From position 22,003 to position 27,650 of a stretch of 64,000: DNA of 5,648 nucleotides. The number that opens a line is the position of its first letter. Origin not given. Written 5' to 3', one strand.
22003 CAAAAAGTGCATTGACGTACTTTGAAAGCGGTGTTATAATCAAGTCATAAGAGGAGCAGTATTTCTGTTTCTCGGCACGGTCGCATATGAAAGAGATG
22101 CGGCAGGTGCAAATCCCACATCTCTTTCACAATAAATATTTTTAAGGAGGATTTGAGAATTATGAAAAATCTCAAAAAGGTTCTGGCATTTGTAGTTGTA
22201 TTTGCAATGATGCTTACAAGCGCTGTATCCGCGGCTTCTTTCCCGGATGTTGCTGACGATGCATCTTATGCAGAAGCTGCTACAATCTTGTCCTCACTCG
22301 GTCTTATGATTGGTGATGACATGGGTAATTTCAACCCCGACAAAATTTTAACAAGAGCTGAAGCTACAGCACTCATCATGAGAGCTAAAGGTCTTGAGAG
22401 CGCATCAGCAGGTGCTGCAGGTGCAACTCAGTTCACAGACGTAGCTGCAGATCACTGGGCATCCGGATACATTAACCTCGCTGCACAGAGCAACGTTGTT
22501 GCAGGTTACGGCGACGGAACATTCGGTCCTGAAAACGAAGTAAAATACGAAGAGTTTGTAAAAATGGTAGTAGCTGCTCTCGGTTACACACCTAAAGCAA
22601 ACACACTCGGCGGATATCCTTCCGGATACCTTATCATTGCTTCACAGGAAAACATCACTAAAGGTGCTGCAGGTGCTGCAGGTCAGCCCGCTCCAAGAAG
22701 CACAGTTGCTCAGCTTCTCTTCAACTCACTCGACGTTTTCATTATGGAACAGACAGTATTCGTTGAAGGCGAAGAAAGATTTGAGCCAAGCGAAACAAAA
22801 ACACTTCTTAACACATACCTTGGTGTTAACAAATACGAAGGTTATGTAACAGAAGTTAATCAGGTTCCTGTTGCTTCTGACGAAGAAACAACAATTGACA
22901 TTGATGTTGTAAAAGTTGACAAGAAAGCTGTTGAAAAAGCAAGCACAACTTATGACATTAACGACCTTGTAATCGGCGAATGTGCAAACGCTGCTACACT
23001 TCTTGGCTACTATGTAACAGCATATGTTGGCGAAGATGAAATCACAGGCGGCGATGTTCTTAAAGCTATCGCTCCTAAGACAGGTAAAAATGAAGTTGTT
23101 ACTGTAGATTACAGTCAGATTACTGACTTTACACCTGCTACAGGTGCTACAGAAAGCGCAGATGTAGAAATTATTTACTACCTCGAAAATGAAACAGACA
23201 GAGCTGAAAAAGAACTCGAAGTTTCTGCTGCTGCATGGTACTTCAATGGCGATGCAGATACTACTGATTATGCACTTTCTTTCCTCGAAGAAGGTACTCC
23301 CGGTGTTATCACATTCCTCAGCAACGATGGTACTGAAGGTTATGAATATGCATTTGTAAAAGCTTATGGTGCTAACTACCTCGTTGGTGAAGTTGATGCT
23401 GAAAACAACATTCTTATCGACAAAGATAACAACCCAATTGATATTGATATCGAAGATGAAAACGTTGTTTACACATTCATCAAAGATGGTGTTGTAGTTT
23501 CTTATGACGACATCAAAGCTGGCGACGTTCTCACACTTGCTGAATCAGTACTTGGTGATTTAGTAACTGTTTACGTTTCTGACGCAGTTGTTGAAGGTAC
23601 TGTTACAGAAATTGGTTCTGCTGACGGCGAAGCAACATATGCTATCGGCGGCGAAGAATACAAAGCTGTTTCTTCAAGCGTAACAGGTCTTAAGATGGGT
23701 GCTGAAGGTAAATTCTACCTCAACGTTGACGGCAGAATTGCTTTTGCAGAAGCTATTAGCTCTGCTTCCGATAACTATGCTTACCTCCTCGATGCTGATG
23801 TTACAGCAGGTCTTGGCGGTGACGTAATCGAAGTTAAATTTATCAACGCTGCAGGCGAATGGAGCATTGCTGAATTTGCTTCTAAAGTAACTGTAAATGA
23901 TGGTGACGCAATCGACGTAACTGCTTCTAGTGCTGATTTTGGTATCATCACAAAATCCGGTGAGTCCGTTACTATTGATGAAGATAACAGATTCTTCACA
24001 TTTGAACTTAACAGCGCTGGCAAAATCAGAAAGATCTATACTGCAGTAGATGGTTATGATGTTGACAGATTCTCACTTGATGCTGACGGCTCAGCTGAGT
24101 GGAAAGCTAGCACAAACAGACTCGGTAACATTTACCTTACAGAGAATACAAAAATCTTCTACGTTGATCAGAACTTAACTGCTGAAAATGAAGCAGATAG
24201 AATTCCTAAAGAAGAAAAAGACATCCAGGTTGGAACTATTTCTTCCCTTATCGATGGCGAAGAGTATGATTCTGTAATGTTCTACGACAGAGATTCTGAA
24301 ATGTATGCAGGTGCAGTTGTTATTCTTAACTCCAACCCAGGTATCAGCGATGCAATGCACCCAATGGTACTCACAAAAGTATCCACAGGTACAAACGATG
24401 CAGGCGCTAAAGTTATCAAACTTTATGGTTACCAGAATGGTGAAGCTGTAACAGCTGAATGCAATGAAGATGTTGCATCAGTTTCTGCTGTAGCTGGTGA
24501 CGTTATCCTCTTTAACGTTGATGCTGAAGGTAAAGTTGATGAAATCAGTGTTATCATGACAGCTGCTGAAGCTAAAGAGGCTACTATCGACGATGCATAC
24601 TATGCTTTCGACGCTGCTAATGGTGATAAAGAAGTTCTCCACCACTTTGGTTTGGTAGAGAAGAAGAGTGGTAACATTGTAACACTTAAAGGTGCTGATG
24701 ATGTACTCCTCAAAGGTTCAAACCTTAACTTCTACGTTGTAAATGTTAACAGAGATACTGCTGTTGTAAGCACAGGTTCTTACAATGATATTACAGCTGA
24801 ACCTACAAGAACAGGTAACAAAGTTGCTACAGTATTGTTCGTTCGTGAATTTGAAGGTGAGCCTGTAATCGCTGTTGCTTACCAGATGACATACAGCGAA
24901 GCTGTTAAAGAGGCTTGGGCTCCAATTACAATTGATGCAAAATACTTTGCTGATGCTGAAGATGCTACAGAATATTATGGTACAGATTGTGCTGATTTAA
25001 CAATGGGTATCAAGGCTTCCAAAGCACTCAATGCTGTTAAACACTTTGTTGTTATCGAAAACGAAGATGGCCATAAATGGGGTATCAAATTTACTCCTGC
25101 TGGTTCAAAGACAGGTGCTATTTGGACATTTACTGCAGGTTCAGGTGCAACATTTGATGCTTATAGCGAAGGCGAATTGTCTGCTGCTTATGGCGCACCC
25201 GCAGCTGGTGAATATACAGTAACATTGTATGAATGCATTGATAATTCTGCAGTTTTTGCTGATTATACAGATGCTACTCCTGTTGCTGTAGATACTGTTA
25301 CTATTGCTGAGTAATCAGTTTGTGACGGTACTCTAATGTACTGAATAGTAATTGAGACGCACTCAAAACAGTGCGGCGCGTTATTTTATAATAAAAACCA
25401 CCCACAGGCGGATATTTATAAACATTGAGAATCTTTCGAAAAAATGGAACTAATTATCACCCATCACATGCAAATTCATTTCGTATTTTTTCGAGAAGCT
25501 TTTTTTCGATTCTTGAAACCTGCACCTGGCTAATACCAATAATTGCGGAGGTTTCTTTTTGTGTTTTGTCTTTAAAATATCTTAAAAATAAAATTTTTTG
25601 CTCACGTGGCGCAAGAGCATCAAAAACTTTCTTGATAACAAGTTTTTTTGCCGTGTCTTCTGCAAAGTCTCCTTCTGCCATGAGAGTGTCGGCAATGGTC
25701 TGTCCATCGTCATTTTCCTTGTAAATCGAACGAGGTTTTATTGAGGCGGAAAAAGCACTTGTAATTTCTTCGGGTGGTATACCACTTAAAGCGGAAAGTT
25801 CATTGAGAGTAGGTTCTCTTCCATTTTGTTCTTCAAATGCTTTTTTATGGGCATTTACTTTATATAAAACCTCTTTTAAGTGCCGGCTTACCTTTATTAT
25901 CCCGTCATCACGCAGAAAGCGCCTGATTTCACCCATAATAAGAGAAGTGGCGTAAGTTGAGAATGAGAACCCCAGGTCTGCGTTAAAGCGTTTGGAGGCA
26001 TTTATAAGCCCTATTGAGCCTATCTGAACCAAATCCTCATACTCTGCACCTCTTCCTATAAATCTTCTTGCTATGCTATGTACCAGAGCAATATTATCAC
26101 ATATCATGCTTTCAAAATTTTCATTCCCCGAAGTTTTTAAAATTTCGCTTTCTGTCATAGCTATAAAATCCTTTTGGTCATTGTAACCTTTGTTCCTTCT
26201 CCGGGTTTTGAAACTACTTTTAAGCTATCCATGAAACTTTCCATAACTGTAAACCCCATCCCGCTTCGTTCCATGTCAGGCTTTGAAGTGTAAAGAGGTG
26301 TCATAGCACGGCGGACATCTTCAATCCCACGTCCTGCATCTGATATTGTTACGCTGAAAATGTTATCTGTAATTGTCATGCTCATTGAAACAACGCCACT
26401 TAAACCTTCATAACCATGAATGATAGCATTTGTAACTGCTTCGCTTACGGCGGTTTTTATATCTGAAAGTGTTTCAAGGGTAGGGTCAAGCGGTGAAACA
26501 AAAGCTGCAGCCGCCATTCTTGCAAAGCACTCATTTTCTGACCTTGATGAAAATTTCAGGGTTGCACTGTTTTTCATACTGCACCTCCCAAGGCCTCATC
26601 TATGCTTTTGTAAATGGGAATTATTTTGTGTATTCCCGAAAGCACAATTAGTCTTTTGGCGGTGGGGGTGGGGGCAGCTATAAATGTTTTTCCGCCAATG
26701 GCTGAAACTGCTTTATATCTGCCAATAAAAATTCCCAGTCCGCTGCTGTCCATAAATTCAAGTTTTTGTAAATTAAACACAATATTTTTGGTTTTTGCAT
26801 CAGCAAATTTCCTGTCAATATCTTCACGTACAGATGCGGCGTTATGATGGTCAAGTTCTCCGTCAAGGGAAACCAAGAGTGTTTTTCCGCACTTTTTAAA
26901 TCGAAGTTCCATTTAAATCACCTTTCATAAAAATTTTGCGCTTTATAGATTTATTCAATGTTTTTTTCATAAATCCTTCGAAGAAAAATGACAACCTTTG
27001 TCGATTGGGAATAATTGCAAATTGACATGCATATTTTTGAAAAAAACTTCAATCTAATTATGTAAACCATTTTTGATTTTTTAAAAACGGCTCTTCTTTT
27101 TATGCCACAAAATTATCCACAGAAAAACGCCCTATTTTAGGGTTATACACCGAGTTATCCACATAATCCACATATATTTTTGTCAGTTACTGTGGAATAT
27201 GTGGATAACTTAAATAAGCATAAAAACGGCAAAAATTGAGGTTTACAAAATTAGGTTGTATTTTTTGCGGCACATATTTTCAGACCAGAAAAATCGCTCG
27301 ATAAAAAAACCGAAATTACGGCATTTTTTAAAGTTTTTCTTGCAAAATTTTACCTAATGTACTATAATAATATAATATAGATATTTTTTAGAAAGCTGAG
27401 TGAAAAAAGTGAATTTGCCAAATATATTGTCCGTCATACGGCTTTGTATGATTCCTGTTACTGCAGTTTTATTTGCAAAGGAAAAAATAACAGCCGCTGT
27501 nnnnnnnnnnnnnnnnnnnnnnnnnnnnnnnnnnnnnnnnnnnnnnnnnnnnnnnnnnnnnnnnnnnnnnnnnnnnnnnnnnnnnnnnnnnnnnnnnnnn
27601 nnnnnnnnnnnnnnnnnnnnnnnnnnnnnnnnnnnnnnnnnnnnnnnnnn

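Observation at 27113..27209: Cluster of five DnaA boxes between the spoIIA operon and pgsA, far from any dnaA gene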

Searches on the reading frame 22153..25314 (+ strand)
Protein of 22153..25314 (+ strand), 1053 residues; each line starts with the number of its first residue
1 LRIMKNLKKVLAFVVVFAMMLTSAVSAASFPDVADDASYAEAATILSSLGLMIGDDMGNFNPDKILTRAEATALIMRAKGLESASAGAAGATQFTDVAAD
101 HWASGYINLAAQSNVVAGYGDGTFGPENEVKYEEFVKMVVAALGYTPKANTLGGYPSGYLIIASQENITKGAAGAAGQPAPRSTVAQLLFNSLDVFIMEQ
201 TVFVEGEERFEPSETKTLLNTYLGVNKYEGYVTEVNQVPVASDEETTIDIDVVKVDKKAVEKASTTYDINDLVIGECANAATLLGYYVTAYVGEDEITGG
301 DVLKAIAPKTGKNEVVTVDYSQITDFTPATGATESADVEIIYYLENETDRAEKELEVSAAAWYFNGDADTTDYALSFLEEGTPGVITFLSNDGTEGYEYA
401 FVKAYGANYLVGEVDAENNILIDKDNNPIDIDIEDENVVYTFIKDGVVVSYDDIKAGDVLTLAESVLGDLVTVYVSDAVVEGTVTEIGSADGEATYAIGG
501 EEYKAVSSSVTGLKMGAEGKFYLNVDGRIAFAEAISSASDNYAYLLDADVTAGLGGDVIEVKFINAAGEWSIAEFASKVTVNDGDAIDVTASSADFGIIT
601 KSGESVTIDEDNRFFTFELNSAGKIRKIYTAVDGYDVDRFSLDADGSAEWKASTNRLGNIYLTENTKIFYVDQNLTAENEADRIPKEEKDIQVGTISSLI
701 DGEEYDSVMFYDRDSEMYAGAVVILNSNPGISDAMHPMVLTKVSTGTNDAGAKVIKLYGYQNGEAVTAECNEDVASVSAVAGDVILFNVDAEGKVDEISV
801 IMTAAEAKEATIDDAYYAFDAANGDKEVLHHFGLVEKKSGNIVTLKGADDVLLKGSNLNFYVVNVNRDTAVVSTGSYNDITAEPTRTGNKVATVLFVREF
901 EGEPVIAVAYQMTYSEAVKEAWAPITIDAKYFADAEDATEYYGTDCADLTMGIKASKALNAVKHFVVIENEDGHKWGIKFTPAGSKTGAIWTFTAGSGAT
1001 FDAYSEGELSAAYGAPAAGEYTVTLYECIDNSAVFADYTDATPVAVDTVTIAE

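Call 10: search_protein_families(library=ncbifam, proteins=[window:22153-25314:+])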
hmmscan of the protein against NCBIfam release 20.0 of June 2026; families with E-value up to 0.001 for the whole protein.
window:22153-25314:+ (1053 aa): 1 family
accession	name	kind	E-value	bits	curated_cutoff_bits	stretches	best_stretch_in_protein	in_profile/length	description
NF033190.2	inl_like_NEAT_1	exception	2.9e-10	39.1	1275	1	37-142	649-751/754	NEAT domain-containing leucine-rich repeat protein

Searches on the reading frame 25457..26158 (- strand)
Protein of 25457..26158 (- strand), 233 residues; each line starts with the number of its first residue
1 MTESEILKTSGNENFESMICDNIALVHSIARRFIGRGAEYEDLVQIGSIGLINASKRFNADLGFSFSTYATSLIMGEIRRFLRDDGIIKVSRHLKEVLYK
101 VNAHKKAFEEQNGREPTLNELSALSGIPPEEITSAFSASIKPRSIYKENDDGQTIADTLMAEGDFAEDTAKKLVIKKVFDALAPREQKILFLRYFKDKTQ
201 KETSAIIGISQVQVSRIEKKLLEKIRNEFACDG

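Call 10: search_protein_families(library=ncbifam, proteins=[window:25457-26158:-])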
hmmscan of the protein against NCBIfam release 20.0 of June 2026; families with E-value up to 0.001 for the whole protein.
window:25457-26158:- (233 aa): 56 families (the best 25 are shown)
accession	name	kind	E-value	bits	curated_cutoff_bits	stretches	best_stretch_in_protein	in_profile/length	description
TIGR02885.1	spore_sigF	equivalog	2.7e-71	240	321.45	1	10-228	8-230/231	RNA polymerase sporulation sigma factor SigF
NF004052.0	PRK05572.1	subfamily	7.8e-68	228.7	311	1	11-229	30-250/252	SigF/SigG family RNA polymerase sporulation sigma factor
TIGR02980.1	SigBFG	subfamily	8.6e-66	221.9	234.35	1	16-228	6-225/227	SigB/SigF/SigG family RNA polymerase sigma factor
NF006071.0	PRK08215.1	equivalog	7.9e-51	173.1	372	1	8-228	32-256/258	RNA polymerase sporulation sigma factor SigG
TIGR02850.1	spore_sigG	equivalog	3.6e-46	157.7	457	1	12-227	33-252/254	RNA polymerase sporulation sigma factor SigG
NF005514.0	PRK07122.1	subfamily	2.5e-41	141.6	372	1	18-228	45-262/264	RNA polymerase sigma factor SigF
TIGR02941.1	Sigma_B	equivalog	3.2e-37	128.4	315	1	12-227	28-251/255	RNA polymerase sigma factor SigB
TIGR02937.1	sigma70-ECF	superfamily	6.4e-34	117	42.9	1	15-228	3-164/165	sigma-70 family RNA polymerase sigma factor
TIGR02393.1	RpoD_Cterm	equivalog_domain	1.1e-32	113.6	354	1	16-228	3-227/238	RNA polymerase sigma factor RpoD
NF041931.2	MzaA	equivalog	3.8e-32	112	800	1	16-226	478-702/726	MZA anti-phage system associated sigma-70 family RNA polymerase sigma factor MzaA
NF005644.0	PRK07408.1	subfamily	6e-32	111.3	261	1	17-227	31-251/258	RNA polymerase sigma factor SigF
NF005920.0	PRK07921.1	subfamily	2.1e-31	109.1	464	1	6-227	83-316/328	RNA polymerase sigma factor SigB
TIGR02997.1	Sig70-cyanoRpoD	subfamily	1.5e-30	106.5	384.5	1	10-226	71-298/298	RNA polymerase sigma factor, RpoD/SigA family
TIGR02479.1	FliA_WhiG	subfamily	6.2e-29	101.3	189.6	1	25-229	8-223/224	FliA/WhiG family RNA polymerase sigma factor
NF005643.0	PRK07406.1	equivalog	1.9e-27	96.3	500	1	11-227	158-385/397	RNA polymerase sigma factor RpoD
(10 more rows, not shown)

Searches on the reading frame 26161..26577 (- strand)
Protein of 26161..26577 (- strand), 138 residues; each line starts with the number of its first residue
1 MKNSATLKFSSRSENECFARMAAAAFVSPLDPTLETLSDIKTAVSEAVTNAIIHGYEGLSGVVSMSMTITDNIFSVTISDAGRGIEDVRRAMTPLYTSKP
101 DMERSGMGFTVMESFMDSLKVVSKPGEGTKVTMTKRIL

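Call 10: search_protein_families(library=ncbifam, proteins=[window:26161-26577:-])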
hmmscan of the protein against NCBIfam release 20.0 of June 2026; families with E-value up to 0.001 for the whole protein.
window:26161-26577:- (138 aa): 7 families
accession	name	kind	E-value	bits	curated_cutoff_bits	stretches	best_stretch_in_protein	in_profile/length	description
TIGR01925.2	spIIAB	equivalog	2e-59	199.4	135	1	3-137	1-136/137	anti-sigma F factor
NF003144.0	PRK04069.1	equivalog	5.6e-21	74.6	145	1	4-136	7-142/161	anti-sigma B factor RsbW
TIGR01924.1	rsbW_low_gc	equivalog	9.9e-18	64.1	155.05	1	3-137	6-143/159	anti-sigma B factor RsbW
NF041045.1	RsbA_anti_sig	subfamily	5.5e-08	32.4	210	1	19-134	194-301/303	anti-sigma factor RsbA family regulatory protein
NF038348.1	T2SS_HK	subfamily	2.3e-05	23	450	1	60-134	490-570/574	histidine kinase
NF007688.0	PRK10364.1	equivalog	0.00023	20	479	1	59-133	369-447/460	two-component system sensor histidine kinase ZraS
NF008468.0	PRK11360.1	equivalog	0.00028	19.4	646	1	25-134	488-605/616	two-component system sensor histidine kinase AtoS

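Call 12: find_related_loci(query=window:26161-26577:-, collection=genome_contigs, flank=6000)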
Query window:26161-26577:- (138 aa) in genome_contigs; peptide patterns used: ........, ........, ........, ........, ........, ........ (x = any residue, [..] = any of these).
600 stretches matched a pattern (row limit reached: there are more); 592 encode a relative of the query (tblastn E <= 1e-3); the best 80 are kept; 80 distinct loci.
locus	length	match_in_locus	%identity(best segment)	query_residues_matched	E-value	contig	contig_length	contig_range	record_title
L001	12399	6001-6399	66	3-135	1e-55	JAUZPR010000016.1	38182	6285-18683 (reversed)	MAG: Bacillota bacterium isolate bin149(14d) MHFJPFEE_16, whole genome shotgun sequence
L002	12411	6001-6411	65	2-137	1e-55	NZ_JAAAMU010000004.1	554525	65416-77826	Paenibacillus sacheonensis strain DSM 23054 contig4, whole genome shotgun sequence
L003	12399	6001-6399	62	3-135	5e-54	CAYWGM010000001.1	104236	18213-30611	MAG TPA_asm: uncultured Eubacteriales bacterium isolate binchicken_co27_173 genome assembly, contig: NODE_277_length_104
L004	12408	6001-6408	59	2-137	1e-53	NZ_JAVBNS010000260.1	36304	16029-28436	MAG: Anaerosporobacter sp. isolate EPI_MAG_00087 c_000010944961, whole genome shotgun sequence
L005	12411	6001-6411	62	2-137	2e-53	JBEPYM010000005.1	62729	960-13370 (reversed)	MAG: Paenibacillus sp. isolate 03V1_S199.concoct.091_sub NODE_406_length_62729_cov_1.924795:0-62729, whole genome shotgu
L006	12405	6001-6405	64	3-137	1e-53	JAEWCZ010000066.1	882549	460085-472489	MAG: Bacillota bacterium isolate OH_PBB_78 k127_1451207, whole genome shotgun sequence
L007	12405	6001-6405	61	1-135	4e-53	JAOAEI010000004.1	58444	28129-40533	MAG: Caloramator sp. isolate SKW256 NODE_4_length_58444_cov_16.007127, whole genome shotgun sequence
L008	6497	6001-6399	63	3-135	4e-53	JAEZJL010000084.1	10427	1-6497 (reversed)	MAG: Bacillota bacterium isolate OH_CDB_236 k127_664237, whole genome shotgun sequence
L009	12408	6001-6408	59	2-137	7e-53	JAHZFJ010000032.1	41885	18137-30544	MAG: Lachnospiraceae bacterium isolate HRGM_Genome_2905 HRGM_Genome_2905_32, whole genome shotgun sequence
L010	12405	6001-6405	59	3-136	1e-52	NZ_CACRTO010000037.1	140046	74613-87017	Clostridium tertium isolate CTertiumLFYP3, whole genome shotgun sequence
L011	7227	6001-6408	61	3-137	8e-53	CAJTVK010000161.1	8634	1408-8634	MAG TPA_asm: uncultured Lachnospiraceae bacterium isolate MGBC108457 genome assembly, contig: MGBC108457.161, whole geno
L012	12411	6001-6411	63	2-137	7e-53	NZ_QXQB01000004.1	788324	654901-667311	Paenibacillus pinisoli strain JCM 19203 NODE_4_length_788324_cov_21.193, whole genome shotgun sequence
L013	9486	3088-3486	62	3-135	5e-53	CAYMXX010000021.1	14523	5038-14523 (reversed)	MAG TPA_asm: uncultured Clostridium sp. isolate SRP313737_co1_320 genome assembly, contig: NODE_6362_length_14523_cov_13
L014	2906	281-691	61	1-137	1e-52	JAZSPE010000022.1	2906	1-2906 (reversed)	MAG: Clostridia bacterium isolate T1900044546_TS20190012.MAGScoT_cleanbin_000067 SGB_149_k141_2491485, whole genome shot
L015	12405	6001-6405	60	3-136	2e-52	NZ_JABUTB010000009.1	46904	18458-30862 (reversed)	MAG: Clostridium sp. isolate MAG28 scaffold9_size46904, whole genome shotgun sequence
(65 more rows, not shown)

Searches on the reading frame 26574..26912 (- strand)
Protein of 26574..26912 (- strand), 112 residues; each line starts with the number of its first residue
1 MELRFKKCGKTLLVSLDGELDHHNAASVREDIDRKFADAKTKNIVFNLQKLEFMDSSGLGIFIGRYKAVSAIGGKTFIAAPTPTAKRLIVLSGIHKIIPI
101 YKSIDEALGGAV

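Call 10: search_protein_families(library=ncbifam, proteins=[window:26574-26912:-])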
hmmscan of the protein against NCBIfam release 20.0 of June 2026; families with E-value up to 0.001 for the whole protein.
window:26574-26912:- (112 aa): 4 families
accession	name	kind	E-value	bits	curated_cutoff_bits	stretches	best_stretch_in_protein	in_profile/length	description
TIGR02886.1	spore_II_AA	equivalog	3.9e-33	113.6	114.75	1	5-108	3-106/106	anti-sigma F factor antagonist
TIGR00377.1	ant_ant_sig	superfamily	2.2e-28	98.3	53.45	1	1-106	3-108/108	anti-sigma factor antagonist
NF033618.0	mlaB_1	equivalog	0.00043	20.6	90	1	2-99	2-93/94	lipid asymmetry maintenance protein MlaB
NF047705.1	slr1659_superfam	superfamily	0.00058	20.1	100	1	14-61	19-68/111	slr1659 superfamily regulator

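Call 56: find_homologous_proteins(query=window:26574-26912:-, max_evalue=1e-8)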
Query window:26574-26912:- (112 aa): 51 proteins with E <= 1e-8 among 61 candidates.
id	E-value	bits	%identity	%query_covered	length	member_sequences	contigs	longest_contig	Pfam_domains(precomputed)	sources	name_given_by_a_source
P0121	1.0e-64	233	98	100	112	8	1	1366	PF01740.27,PF13466.13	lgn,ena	-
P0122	7.2e-55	201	84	100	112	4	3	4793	PF01740.27,PF13466.13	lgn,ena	-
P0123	5.3e-50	185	75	100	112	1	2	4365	PF01740.27,PF13466.13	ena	-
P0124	3.3e-48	180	74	100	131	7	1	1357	PF01740.27,PF13466.13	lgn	-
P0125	7.0e-46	172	71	100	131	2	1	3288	PF01740.27,PF13466.13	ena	-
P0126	2.8e-45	170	70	100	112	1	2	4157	PF01740.27,PF13466.13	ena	-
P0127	9.4e-45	169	66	100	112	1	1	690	PF01740.27,PF13466.13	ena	-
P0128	2.2e-43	164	70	100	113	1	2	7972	PF01740.27,PF13466.13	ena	-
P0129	1.2e-42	162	68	98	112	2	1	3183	PF01740.27,PF13466.13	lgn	-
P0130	1.3e-42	162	67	100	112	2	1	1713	PF01740.27,PF13466.13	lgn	-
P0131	2.3e-42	161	66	98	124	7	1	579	PF01740.27,PF13466.13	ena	-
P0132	4.1e-42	160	69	98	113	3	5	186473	PF01740.27,PF13466.13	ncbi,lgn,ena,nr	ncbi:MAG: anti-sigma factor antagonist [Clostridia bacterium]|nr:anti-sigma factor antagonist [Clost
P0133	7.3e-42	159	69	96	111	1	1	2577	PF01740.27,PF13466.13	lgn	-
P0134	7.4e-42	159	64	100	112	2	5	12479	PF01740.27,PF13466.13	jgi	-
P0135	7.9e-42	159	66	98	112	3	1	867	PF01740.27,PF13466.13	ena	-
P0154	1.3e-32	130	58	98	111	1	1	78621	PF01740.27,PF13466.13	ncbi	-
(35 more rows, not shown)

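Call 57: find_encoding_contigs(protein=P0154, flank=7000, max_places=3)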
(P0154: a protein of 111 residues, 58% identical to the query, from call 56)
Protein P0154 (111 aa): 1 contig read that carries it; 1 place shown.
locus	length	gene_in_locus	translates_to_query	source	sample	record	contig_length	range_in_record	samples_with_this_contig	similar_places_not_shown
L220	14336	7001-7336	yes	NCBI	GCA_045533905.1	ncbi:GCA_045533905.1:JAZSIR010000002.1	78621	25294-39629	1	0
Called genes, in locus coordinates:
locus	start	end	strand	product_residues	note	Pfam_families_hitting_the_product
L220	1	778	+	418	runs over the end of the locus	PF13167:GTP-bdg_N, PF16360:GTP-bdg_M, PF00350:Dynamin_N (faint), PF01926:MMR_HSR1, PF02421:FeoB_N (weak)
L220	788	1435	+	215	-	PF01205:Impact_N, PF09186:DUF1949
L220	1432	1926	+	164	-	PF06908:YpsA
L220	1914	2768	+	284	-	PF00398:RrnaAD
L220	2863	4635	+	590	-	PF17297:PEPCK_N, PF00821:PEPCK_GTP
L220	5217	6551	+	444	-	PF03448:MgtE_N, PF00571:CBS, PF01769:MgtE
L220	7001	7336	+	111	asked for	PF01740:STAS, PF13466:STAS_2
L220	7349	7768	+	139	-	PF13581:HATPase_c_2, PF02518:HATPase_c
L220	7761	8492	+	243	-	PF04542:Sigma70_r2, PF04539:Sigma70_r3, PF04545:Sigma70_r4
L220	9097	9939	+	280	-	PF01063:Aminotran_4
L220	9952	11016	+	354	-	PF14336:GLUCM-like_C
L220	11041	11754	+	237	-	PF02682:CT_C_D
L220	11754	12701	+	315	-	PF02626:CT_A_B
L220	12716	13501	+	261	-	PF07286:D-Glu_cyclase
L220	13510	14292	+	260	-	PF03746:LamB_YcsF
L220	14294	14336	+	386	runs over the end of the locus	PF01168:Ala_racemase_N, PF00842:Ala_racemase_C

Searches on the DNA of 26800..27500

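Call 52: search_rna_families(source=window, start=26800, end=27500, threshold=evalue, max_evalue=1)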
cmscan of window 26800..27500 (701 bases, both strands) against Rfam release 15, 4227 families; matches with E-value up to 1: 11.
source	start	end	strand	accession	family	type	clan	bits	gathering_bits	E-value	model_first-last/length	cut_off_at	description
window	27150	27215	+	RF03601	MIR7993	Gene; miRNA;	-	27.1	100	0.013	1-138/138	no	MIR7993 microRNA precursor family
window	27148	27213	-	RF03601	MIR7993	Gene; miRNA;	-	26.3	100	0.02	1-138/138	no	MIR7993 microRNA precursor family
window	26878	26909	+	RF01072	TMV_UPD-PK3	Cis-reg;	-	21.6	34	0.0066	1-31/31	no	Pseudoknot of upstream pseudoknot domain (UPD) of the 3'UTR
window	26955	27052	+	RF01026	MIR828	Gene; miRNA;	-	21.6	69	0.21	1-115/115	no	MIR828 microRNA precursor family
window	27148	27215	+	RF00103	mir-1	Gene; miRNA;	-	21.5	45.6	0.088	1-79/79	no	mir-1 microRNA precursor family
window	27159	27269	-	RF01578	RUF1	Gene; sRNA;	-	21.1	70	0.12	1-264/264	no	Plasmodium RNA of unkown function RUF1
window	26955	27052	-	RF01026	MIR828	Gene; miRNA;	-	21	69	0.29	1-115/115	no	MIR828 microRNA precursor family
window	27135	27225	-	RF04263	MIR2593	Gene; miRNA;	-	20.5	96.2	0.97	1-116/116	no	MIR2593 microRNA precursor family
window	27152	27264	+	RF02515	AfaR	Gene; sRNA;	-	19.2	100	0.66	1-234/234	no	AfaR small RNA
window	27153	27210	-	RF04176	mir-3149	Gene; miRNA;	-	19.2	100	0.87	1-83/83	no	mir-3149 microRNA precursor family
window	27153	27210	-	RF04195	MIR6217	Gene; miRNA;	-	17.1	110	0.29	1-228/228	no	MIR6217 microRNA precursor family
